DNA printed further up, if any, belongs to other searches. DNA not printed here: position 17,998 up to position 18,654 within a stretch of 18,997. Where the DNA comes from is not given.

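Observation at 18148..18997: Convergent minus-strand two-gene cassette with non-phage-like codon usage at the end of the tail module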

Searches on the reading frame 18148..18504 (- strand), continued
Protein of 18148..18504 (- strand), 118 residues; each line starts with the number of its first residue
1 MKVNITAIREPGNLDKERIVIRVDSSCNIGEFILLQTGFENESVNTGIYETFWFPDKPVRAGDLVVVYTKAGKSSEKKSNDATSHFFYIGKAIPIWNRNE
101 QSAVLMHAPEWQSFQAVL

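Call 38: predict_structure(alignment_id=A1)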
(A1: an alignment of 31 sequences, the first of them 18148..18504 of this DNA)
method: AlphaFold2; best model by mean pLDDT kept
length: 118 residues; sequences in the alignment: 31
mean_pLDDT: 95.8   pTM: 0.86
mean pLDDT of the five models: 95.8, 95.3, 95.1, 94.6, 94.4
residues with pLDDT >= 90: 109; 70-90: 8; 50-70: 1; < 50: 0
segments of 3 or more residues with pLDDT < 50: none
pLDDT, mean of each block of 10 residues (from residue 1): 96 98 98 97 95 97 98 97 97 96 93 85
secondary structure, 60 per line:
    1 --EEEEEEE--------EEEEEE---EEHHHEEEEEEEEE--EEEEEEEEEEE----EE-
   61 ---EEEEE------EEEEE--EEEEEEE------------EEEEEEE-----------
elements in order: E3-9 E18-23 E32-40 E43-53 E64-68 E75-79 E82-88 E101-107

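Call 45: fold_search(model_id=the predicted structure, library=viral)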
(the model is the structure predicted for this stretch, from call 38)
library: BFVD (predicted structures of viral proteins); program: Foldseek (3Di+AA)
matches with E <= 10: 399; with E <= 0.001: 0
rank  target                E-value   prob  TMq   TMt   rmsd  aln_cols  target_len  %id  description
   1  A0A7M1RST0            2.1e-02  1.00  0.38  0.05   5.3        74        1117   18  Phosphatase [uncultured phage cr7_1]
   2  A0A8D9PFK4            2.7e-02  0.99  0.38  0.16   5.3        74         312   16  (no name in the UniProt tables at hand)
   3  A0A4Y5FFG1            1.1e-01  0.08  0.18  0.06  15.7       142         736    9  Capsid protein [Lactobacillus phage SAC12B]
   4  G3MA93                1.4e-01  0.89  0.49  0.09   7.6       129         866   12  Gp352 [Bacillus phage G]
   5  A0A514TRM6            2.1e-01  0.10  0.20  0.12  13.7       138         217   12  (no name in the UniProt tables at hand)
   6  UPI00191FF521         3.5e-01  0.57  0.39  0.05   7.7       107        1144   12  (no name look-up for this kind of identifier)
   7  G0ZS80                4.3e-01  0.05  0.18  0.09  22.2       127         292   12  Polyprotein (Fragment) [Toscana virus]
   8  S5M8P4                4.8e-01  0.20  0.27  0.13   5.8        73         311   12  Uncharacterized protein [Bacillus phage JL]
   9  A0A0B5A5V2            4.8e-01  0.10  0.21  0.05  12.4       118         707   11  (no name in the UniProt tables at hand)
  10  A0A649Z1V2            4.8e-01  0.08  0.20  0.18   8.9       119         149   13  (no name in the UniProt tables at hand)
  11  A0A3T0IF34            5.4e-01  0.12  0.22  0.13  16.1       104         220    8  (no name in the UniProt tables at hand)
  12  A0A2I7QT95            5.4e-01  0.06  0.19  0.05  18.1       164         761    8  (no name in the UniProt tables at hand)
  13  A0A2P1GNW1            5.7e-01  0.20  0.30  0.05  12.4       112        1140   14  Glycoprotein [Wenling yellow goosefish hantavirus]
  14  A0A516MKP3            6.1e-01  0.25  0.29  0.10   4.3        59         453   14  (no name in the UniProt tables at hand)
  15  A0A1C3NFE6            6.1e-01  0.23  0.23  0.12  12.8        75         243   12  (no name in the UniProt tables at hand)
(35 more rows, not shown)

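Call 46: search_protein_families(library=ncbifam, proteins=[window:18148-18504:-], max_evalue=1)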
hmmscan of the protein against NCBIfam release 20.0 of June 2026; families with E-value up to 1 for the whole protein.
window:18148-18504:- (118 aa): 1 family
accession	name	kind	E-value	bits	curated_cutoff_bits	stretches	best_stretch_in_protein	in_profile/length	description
NF010070.0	PRK13551.1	subfamily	0.08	11.7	483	1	10-77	180-242/365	agmatine deiminase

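Call 53: search_protein_families(library=pfam, proteins=[L024:2452-3501:+, L015:10796-11467:+, L026:1527-1820:+], max_evalue=0.01)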
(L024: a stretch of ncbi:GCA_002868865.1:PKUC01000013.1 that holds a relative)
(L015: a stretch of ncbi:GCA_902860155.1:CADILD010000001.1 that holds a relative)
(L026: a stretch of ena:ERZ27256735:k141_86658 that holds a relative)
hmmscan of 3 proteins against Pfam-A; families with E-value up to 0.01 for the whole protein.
L024:2452-3501:+ (349 aa): 1 family
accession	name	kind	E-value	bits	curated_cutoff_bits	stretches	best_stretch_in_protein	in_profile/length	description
PF19952.5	DUF6414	-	8.7e-18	65.5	25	1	4-336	2-283/283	Domain of unknown function (DUF6414)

L015:10796-11467:+ (223 aa): 0 families

L026:1527-1820:+ (97 aa): 0 families

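Call 55: find_related_loci(query=A1, collection=genome_contigs, flank=7000)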
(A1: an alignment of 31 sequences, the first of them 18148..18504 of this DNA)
Query A1 (118 aa) in genome_contigs; peptide patterns used: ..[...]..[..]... (x = any residue, [..] = any of these).
54 stretches matched a pattern; 46 encode a relative of the query (tblastn E <= 1e-3); 46 distinct loci.
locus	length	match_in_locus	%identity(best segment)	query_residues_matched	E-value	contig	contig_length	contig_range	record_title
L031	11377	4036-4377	54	1-113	5e-38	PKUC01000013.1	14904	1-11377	MAG: Desulfuromonas sp. isolate BM508 sc_2469, whole genome shotgun sequence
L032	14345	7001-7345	50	1-115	5e-38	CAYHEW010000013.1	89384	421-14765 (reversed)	MAG TPA_asm: uncultured Opitutaceae bacterium isolate ERP119702_co1_190 genome assembly, contig: NODE_150_length_89384_c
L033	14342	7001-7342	49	1-113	2e-36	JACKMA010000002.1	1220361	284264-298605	MAG: Zoogloeaceae bacterium isolate HK-STAS-PROT-106 HK-STAS-PROT-106_2, whole genome shotgun sequence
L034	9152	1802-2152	49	1-115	9e-35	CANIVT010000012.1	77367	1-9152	MAG: Spartobacteria bacterium isolate RH-18aug17-143 genome assembly, contig: RH-18aug17-C698, whole genome shotgun sequ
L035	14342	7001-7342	48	1-113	2e-34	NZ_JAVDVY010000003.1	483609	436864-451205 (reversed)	Lysobacter niastensis strain BE198 Ga0454543_03, whole genome shotgun sequence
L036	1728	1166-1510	43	1-114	2e-33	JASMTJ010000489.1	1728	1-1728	MAG: Bacteroidales bacterium isolate GSC-VFA-60_REP7 CoA_60C_k149_66027, whole genome shotgun sequence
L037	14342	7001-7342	46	1-113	3e-33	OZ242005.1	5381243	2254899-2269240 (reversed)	MAG: Candidatus Latescibacterota bacterium isolate 4361563e-baaa-404a-b280-629f4181b36f genome assembly, chromosome: 1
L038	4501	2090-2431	46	1-113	4e-33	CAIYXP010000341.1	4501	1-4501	MAG: uncultured Methylococcaceae bacterium isolate Loclat_bin-06492 genome assembly, contig: bin-06492:341/542, whole ge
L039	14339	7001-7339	44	1-113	2e-32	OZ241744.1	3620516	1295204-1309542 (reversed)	MAG: uncultured Candidatus Binatia bacterium isolate 1a802767-3803-4637-ab5b-ce8b9f0f9348 genome assembly, chromosome: 1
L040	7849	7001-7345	44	1-114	4e-32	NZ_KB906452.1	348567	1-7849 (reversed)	Thioalkalivibrio sp. ALE10 F788DRAFT_scaffold00003.3, whole genome shotgun sequence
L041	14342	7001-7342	40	1-114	1e-31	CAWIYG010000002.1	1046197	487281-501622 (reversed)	MAG: uncultured Gemmatimonadales bacterium isolate MFD04935.bin.2.79 genome assembly, contig: contig_29929, whole genome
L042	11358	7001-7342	44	1-113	1e-31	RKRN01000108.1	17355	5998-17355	MAG: Candidatus Latescibacterota bacterium isolate PNGco_C_bin1 scaffold_419, whole genome shotgun sequence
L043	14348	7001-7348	42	1-115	1e-31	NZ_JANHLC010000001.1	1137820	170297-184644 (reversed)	Pseudomonas putida strain 31800 putida31800_1, whole genome shotgun sequence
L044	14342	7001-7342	42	1-113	2e-31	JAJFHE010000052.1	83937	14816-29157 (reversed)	MAG: Hyphomicrobiales bacterium isolate OFTM97 OFTM97_51, whole genome shotgun sequence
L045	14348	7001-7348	45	1-113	4e-31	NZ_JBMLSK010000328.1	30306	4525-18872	MAG: Roseateles sp. isolate LE_481928 NODE_1693_length_30306_cov_10.421375, whole genome shotgun sequence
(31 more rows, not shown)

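Call 57: search_protein_representatives(alignment_id=A1)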
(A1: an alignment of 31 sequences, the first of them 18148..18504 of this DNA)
Query: 31 sequences, 119 profile positions. Proteins with E-value up to 0.001 (for the whole library): 1119; up to 1e-10: 711; up to 1e-30: 83. The best 150 are listed.
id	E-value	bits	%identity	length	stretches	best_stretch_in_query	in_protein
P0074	9.5e-41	154.8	-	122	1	1-117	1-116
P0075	1.2e-40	154.5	-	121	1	1-117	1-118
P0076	2.0e-40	153.8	-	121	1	1-117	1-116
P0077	5.4e-39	149.1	-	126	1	1-115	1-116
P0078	1.4e-38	147.8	-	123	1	1-115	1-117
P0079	2.8e-38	146.8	-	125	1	1-117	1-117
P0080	4.0e-38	146.4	-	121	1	1-117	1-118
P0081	7.3e-38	145.5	-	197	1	1-115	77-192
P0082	7.6e-38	145.5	-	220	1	1-117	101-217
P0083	9.7e-38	145.1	-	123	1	1-115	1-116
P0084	1.1e-37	144.9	-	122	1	1-116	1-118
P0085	4.7e-37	142.9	-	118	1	1-116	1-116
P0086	6.6e-37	142.4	-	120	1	1-116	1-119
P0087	2.3e-36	140.7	-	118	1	1-117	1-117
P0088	2.7e-36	140.4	-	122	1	1-115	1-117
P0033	3.2e-34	133.8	-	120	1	1-117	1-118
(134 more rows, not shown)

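Call 63: search_protein_families(library=pfam, alignment_id=A3, max_evalue=0.00001)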
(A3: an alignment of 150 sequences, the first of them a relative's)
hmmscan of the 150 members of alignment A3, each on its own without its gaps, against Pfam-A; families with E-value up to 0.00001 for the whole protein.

A. member 1, L031:1624-2310:+ (229 aa): 0 families

B. families by the number of members that match (of 150 scanned): 127 families (the first 25 are shown)
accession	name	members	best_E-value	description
PF00589.27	Phage_integrase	6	9e-27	Phage integrase family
PF13360.13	PQQ_2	3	9.4e-54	Outer membrane protein assembly factor BamB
PF13570.13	Beta-prop_ACSF4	3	1e-32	Beta-alanine-activating enzyme, beta-propeller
PF01011.28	PQQ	3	1.3e-10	Glucose/ethanol/alcohol dehydrogenase, beta-propeller domain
PF24684.1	Vgb_lyase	3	6.3e-09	Virginiamycin B lyase family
PF00012.26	HSP70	2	8e-267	Hsp70 protein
PF06723.19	MreB_Mbl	2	4.9e-147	MreB/Mbl protein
PF01747.23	ATP-sulfurylase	2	3.1e-89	ATP-sulfurylase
PF01583.26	APS_kinase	2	7.7e-60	Adenylylsulphate kinase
PF14306.12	PUA_2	2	2.8e-49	PUA-like domain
PF00069.31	Pkinase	2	7.4e-38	Protein kinase domain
PF13495.12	Phage_int_SAM_4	2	8.2e-29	Phage integrase, N-terminal SAM-like domain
PF07714.23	PK_Tyr_Ser-Thr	2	3e-22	Protein tyrosine and serine/threonine kinase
PF02518.31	HATPase_c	2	2.1e-20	Histidine kinase-, DNA gyrase B-, and HSP90-like ATPase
PF13508.13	Acetyltransf_7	2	1.1e-10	Acetyltransferase (GNAT) domain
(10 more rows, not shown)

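Call 64: search_protein_families(library=padloc, alignment_id=A3, max_evalue=0.00001)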
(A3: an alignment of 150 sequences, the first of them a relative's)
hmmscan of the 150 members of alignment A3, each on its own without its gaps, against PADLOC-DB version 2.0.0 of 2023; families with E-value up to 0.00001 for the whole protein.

A. member 1, L031:1624-2310:+ (229 aa): 0 families

B. families by the number of members that match (of 150 scanned): 151 families (the first 25 are shown)
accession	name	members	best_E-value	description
PDLC04042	PD-T4-6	2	8.9e-46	-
PDLC04138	mad6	2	7.3e-43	mads_6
PDLC04047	PD-T4-6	2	6.8e-40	-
PDLC04053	PD-T4-6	2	7.1e-40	-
PDLC04054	PD-T4-6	2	1.8e-35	-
PDLC04060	PD-T4-6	2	1e-34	-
PDLC04048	PD-T4-6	2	5.5e-33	-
PDLC04043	PD-T4-6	2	2.1e-32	-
PDLC04061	PD-T4-6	2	4.5e-32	-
PDLC04057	PD-T4-6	2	8.1e-32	-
PDLC04041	PD-T4-6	2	8.3e-32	-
PDLC04039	PD-T4-6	2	2.4e-30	-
PDLC03920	MkoA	2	8.7e-28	-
PDLC01088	C3a189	2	2.1e-26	kinase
PDLC04052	PD-T4-6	2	5.1e-26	-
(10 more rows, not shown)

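Call 65: list_cluster_members(proteins=[window:18148-18504:-, window:18501-18947:-])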
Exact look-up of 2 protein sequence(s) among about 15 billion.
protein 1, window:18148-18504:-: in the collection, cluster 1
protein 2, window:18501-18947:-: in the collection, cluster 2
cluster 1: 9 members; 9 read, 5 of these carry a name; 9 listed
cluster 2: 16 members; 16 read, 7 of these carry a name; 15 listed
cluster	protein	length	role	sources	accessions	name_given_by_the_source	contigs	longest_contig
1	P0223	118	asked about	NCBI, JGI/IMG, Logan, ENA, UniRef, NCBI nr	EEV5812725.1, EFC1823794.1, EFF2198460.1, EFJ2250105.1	hypothetical protein AADQ00_05950 [Escherichia coli] | hypothetical protein n=1 Tax=Enterobacteriaceae TaxID=543 RepID=UPI00053ADC3B | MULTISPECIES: hypothetical protein [Enterobacteriaceae]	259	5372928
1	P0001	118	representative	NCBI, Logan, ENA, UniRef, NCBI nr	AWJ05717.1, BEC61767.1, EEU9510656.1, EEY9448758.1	TPA: hypothetical protein PBQ56_002484 [Escherichia coli] | hypothetical protein n=1 Tax=Enterobacteriaceae TaxID=543 RepID=UPI0006A5CB05 | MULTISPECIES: hypothetical protein [Enterobacteriaceae]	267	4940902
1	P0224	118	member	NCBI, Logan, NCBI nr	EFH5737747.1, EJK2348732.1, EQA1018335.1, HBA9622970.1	hypothetical protein AT520_003967 [Escherichia coli] | hypothetical protein [Escherichia coli]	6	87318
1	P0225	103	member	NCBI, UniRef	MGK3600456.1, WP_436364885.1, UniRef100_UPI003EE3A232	hypothetical protein ACSLOK_25185 [Escherichia coli] | hypothetical protein n=1 Tax=Escherichia coli TaxID=562 RepID=UPI003EE3A232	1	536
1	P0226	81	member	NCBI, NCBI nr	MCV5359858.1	hypothetical protein OFM87_29305, partial [Escherichia coli] | hypothetical protein [Escherichia coli]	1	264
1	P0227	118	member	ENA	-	-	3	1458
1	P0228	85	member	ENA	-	-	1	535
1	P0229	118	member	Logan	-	-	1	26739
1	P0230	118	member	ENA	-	-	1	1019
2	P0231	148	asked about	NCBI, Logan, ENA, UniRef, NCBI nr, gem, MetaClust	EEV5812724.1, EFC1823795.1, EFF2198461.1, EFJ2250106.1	hypothetical protein AADQ00_05955 [Escherichia coli] | hypothetical protein n=1 Tax=Enterobacteriaceae TaxID=543 RepID=UPI00053B6D7F | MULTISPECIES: hypothetical protein [Enterobacteriaceae]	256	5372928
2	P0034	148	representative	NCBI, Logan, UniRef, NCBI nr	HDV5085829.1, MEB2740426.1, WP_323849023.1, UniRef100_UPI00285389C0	TPA: hypothetical protein RI355_002545 [Escherichia coli] | hypothetical protein n=1 Tax=Citrobacter portucalensis TaxID=1639133 RepID=UPI00285389C0 | hypothetical protein [Citrobacter portucalensis]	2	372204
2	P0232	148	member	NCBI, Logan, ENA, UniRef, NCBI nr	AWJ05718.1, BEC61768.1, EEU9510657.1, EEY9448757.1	TPA: hypothetical protein PBQ56_002485 [Escherichia coli] | hypothetical protein n=1 Tax=Enterobacteriaceae TaxID=543 RepID=UPI0006A5B53C | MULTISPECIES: hypothetical protein [Enterobacteriaceae]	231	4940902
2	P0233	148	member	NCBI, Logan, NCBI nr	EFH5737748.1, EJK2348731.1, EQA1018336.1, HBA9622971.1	hypothetical protein AT520_003968 [Escherichia coli] | hypothetical protein [Escherichia coli]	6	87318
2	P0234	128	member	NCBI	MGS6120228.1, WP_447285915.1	hypothetical protein ACVFZA_23380 [Escherichia coli]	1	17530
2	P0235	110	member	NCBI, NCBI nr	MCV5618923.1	hypothetical protein OFN15_23090, partial [Escherichia coli] | hypothetical protein [Escherichia coli]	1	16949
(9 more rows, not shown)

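Call 75: search_dna_similar(query=window:18148-18504:-, collection=plasmids, mode=protein, max_rows=30, max_evalue=0.001)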
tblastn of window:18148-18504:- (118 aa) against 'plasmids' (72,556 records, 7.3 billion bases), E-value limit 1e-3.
No match.

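Call 87: find_related_loci(query=A1, collection=viral_contigs, flank=8000)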
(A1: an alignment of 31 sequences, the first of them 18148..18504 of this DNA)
Query A1 (118 aa) in viral_contigs; peptide patterns used: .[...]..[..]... (x = any residue, [..] = any of these).
21 stretches matched a pattern; 6 encode a relative of the query (tblastn E <= 1e-3); 6 distinct loci.
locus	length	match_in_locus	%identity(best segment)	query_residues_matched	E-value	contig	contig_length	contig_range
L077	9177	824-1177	100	1-118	6e-80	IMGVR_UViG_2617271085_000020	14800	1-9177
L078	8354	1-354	95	1-118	1e-76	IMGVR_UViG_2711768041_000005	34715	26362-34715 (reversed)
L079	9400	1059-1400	39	1-113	2e-28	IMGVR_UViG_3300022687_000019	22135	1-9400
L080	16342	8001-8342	39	1-112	2e-27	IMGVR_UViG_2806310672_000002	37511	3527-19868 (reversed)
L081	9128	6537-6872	39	1-111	8e-25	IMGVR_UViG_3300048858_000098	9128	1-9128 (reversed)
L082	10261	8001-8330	39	5-113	7e-20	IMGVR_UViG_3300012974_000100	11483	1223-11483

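Call 88: search_protein_families(library=padloc, proteins=[L024:714-1487:+, L024:1624-2313:+, L024:2452-3501:+, L024:4537-4782:+, L024:5475-6539:+, L024:6778-7122:+, L015:10796-11467:+, L015:11500-11805:+, L022:3591-4367:-, L022:11163-12242:+], max_evalue=0.001)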
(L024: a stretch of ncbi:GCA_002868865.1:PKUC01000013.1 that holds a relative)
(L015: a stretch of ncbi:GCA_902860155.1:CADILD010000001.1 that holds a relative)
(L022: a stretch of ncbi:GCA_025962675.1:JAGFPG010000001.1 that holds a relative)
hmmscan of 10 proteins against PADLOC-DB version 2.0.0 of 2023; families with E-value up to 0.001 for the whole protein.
L024:714-1487:+ (257 aa): 1 family
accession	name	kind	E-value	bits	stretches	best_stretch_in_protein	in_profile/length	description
PDLC03855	LmuA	-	5.3e-05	20.7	1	37-203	29-158/425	-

L024:1624-2313:+ (229 aa): 0 families

L024:2452-3501:+ (349 aa): 0 families

L024:4537-4782:+ (81 aa): 0 families

L024:5475-6539:+ (354 aa): 0 families

L024:6778-7122:+ (114 aa): 0 families

L015:10796-11467:+ (223 aa): 0 families

L015:11500-11805:+ (101 aa): 0 families

L022:3591-4367:- (258 aa): 3 families
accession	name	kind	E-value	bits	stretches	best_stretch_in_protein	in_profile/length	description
PDLC05024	PDC-S47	-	6e-27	92.8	1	13-220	12-208/265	-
PDLC05025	PDC-S47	-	7.2e-23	79.7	1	6-217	6-205/263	-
PDLC05026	PDC-S47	-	2.8e-11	41.5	1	65-146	62-142/257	-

L022:11163-12242:+ (359 aa): 2 families
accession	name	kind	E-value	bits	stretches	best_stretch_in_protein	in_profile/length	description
PDLC03656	mREase_IV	-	1.3e-07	29.6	1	245-322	187-258/277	Type IV methyl-directed restriction enzyme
PDLC03514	REase_II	-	2.4e-06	25.1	1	266-326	291-347/386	Type II restriction enzyme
